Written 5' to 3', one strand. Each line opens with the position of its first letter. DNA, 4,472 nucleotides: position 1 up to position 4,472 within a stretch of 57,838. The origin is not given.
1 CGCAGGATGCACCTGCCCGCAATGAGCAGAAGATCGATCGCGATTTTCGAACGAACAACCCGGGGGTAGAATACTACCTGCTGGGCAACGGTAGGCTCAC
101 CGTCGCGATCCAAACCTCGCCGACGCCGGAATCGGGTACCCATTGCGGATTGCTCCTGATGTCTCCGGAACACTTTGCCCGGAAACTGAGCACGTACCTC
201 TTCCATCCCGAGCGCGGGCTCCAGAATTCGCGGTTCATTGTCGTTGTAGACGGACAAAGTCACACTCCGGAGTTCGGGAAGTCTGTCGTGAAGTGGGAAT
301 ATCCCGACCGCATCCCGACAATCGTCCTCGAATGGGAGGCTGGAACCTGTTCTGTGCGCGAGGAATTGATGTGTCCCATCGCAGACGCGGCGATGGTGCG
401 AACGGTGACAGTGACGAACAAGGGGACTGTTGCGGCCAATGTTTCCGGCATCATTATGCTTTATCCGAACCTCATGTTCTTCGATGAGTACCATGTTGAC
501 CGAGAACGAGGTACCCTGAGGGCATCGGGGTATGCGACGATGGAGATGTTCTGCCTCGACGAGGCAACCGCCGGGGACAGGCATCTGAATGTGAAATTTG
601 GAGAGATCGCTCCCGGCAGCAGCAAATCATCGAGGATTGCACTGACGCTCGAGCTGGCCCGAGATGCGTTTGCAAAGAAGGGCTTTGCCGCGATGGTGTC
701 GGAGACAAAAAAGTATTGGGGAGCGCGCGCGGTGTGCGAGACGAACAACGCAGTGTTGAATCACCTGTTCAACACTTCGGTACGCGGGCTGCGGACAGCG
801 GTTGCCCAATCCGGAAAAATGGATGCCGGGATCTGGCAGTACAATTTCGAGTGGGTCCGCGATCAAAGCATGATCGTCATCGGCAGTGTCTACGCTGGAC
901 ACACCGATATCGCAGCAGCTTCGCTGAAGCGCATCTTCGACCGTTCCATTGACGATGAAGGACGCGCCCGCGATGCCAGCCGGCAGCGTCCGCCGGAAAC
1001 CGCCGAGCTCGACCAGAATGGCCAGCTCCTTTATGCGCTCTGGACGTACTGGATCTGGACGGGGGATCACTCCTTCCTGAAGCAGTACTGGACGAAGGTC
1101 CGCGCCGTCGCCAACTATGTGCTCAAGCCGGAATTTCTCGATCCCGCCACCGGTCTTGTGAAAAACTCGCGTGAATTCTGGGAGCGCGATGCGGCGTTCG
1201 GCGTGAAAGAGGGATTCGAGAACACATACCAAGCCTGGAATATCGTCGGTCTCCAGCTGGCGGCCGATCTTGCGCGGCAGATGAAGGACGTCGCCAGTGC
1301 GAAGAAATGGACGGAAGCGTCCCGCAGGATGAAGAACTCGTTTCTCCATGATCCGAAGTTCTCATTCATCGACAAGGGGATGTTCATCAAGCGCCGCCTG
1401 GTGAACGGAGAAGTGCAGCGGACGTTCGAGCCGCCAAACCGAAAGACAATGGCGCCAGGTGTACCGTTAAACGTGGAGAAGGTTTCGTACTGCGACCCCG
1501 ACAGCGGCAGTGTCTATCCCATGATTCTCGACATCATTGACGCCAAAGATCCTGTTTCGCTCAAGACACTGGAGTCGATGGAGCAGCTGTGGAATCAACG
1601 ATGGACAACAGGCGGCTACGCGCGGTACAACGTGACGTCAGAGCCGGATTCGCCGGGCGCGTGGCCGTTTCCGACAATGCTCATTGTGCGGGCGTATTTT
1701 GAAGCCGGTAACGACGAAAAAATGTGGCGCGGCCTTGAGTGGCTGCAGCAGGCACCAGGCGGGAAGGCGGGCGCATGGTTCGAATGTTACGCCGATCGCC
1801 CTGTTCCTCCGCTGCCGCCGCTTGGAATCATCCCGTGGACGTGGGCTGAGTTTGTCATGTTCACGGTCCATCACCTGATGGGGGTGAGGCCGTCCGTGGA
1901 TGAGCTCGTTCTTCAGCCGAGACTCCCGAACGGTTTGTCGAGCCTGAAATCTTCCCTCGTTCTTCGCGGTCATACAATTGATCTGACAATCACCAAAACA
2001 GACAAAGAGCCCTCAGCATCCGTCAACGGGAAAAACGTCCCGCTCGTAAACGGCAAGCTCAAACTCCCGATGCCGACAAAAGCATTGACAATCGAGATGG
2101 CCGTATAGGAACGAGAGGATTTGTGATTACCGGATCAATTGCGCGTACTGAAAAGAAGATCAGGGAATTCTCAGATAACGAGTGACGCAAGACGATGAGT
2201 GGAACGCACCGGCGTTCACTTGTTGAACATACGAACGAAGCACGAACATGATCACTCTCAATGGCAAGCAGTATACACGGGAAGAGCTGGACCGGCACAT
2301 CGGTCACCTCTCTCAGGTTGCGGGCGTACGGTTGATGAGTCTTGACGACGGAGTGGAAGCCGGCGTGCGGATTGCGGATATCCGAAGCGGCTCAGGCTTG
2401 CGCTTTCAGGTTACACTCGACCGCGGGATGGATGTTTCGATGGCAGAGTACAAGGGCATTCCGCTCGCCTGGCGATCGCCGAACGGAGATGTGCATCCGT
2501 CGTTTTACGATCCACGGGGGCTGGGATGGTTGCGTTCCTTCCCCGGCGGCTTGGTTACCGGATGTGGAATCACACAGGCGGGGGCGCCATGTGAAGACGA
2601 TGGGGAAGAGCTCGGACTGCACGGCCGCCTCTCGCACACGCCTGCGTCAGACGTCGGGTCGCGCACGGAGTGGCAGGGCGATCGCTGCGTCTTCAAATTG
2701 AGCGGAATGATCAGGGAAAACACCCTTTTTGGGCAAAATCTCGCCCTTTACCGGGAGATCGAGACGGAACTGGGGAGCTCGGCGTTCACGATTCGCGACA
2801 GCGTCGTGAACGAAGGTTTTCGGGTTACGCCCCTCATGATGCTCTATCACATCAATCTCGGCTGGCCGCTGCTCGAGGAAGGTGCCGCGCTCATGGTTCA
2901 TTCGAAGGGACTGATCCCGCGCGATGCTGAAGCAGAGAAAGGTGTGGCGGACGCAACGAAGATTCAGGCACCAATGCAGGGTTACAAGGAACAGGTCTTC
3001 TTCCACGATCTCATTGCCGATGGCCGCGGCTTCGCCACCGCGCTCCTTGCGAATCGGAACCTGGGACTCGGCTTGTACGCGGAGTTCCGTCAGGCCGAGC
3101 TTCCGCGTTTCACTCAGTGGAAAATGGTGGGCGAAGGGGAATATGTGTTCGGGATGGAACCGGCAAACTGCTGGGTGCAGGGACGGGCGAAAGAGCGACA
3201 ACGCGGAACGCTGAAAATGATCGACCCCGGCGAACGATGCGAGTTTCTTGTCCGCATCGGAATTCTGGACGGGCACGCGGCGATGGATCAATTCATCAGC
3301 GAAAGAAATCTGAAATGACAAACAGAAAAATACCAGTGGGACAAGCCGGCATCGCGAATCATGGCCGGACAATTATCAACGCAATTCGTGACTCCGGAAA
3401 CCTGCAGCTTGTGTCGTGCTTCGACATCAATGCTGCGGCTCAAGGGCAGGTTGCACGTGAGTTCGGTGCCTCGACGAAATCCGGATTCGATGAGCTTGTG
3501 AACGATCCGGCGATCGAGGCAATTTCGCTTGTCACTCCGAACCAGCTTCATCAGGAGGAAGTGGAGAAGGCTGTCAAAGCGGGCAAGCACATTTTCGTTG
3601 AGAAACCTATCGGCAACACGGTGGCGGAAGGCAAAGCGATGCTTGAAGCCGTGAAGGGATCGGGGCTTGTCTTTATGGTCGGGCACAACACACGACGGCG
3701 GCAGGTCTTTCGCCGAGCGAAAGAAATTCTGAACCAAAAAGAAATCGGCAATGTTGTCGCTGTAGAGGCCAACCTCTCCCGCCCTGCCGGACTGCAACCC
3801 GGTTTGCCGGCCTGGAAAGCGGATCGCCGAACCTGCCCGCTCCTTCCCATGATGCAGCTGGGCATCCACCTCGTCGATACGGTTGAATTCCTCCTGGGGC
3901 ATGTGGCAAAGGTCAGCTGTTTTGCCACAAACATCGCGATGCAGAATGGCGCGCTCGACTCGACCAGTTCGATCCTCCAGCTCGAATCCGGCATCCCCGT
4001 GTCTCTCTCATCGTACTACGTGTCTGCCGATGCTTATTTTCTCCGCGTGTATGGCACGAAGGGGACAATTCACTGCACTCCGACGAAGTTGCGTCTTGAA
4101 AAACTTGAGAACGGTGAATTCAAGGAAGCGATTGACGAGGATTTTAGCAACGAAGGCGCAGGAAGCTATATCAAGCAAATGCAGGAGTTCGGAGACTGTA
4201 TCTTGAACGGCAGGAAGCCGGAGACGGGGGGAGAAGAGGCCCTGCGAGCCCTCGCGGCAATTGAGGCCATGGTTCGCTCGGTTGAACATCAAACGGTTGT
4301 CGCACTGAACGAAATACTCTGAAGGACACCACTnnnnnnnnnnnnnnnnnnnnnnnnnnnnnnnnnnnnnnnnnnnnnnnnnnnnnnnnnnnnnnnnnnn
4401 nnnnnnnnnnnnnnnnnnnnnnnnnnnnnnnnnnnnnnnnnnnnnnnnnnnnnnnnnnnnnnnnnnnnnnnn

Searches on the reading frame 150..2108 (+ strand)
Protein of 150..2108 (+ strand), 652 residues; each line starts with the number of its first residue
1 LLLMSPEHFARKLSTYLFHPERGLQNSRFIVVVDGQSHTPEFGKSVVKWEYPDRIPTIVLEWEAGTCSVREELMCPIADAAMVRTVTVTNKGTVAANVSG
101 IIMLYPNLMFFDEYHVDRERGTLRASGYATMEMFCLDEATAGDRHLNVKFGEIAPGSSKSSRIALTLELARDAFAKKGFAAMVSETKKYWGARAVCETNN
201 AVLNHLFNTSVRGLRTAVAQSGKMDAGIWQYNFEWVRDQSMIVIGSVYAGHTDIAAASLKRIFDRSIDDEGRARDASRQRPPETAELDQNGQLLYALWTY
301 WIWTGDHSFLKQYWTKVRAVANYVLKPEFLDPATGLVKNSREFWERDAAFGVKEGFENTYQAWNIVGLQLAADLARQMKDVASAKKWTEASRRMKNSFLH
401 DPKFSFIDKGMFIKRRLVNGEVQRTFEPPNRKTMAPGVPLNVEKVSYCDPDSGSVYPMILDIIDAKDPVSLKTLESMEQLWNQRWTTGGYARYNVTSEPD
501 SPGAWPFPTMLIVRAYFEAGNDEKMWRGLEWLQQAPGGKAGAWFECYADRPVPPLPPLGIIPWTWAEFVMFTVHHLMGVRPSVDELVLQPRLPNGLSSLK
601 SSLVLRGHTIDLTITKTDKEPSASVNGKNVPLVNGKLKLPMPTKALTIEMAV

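Call 29: search_protein_families(library=pfam, proteins=[window:150-2108:+], max_evalue=0.001)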
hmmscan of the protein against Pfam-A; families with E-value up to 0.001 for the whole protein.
window:150-2108:+ (652 aa): 2 families
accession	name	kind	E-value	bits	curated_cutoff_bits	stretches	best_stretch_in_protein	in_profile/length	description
PF03633.20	Glyco_hydro_65C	-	1.3e-05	25.3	22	1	581-618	3-40/62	Glycosyl hydrolase family 65, C-terminal domain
PF17389.8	Bac_rhamnosid6H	-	5.3e-05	23.1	24.5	1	196-399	6-210/339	Bacterial alpha-L-rhamnosidase 6 hairpin glycosidase domain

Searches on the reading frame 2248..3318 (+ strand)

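Call 29: search_protein_families(library=pfam, proteins=[window:2248-3318:+], max_evalue=0.001)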
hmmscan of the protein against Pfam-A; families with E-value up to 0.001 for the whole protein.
window:2248-3318:+ (356 aa): 1 family
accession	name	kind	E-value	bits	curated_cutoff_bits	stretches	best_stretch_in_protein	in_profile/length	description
PF14486.12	DUF4432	-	1.6e-109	365.8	32.5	1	38-337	2-302/304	Domain of unknown function (DUF4432)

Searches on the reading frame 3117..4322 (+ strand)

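Call 29: search_protein_families(library=pfam, proteins=[window:3117-4322:+], max_evalue=0.001)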
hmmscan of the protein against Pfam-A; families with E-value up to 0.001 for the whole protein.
window:3117-4322:+ (401 aa): 3 families
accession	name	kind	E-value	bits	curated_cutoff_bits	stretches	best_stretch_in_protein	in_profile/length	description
PF01408.29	GFO_IDH_MocA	-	1.3e-24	87.7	24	1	77-190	6-120/120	Oxidoreductase family, NAD-binding Rossmann fold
PF02894.22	GFO_IDH_MocA_C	-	3.4e-22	79.8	22.9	1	202-397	1-218/218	Oxidoreductase family, C-terminal alpha/beta domain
PF22725.1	GFO_IDH_MocA_C3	-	3.9e-20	72.5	27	1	198-318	1-123/124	GFO/IDH/MocA C-terminal domain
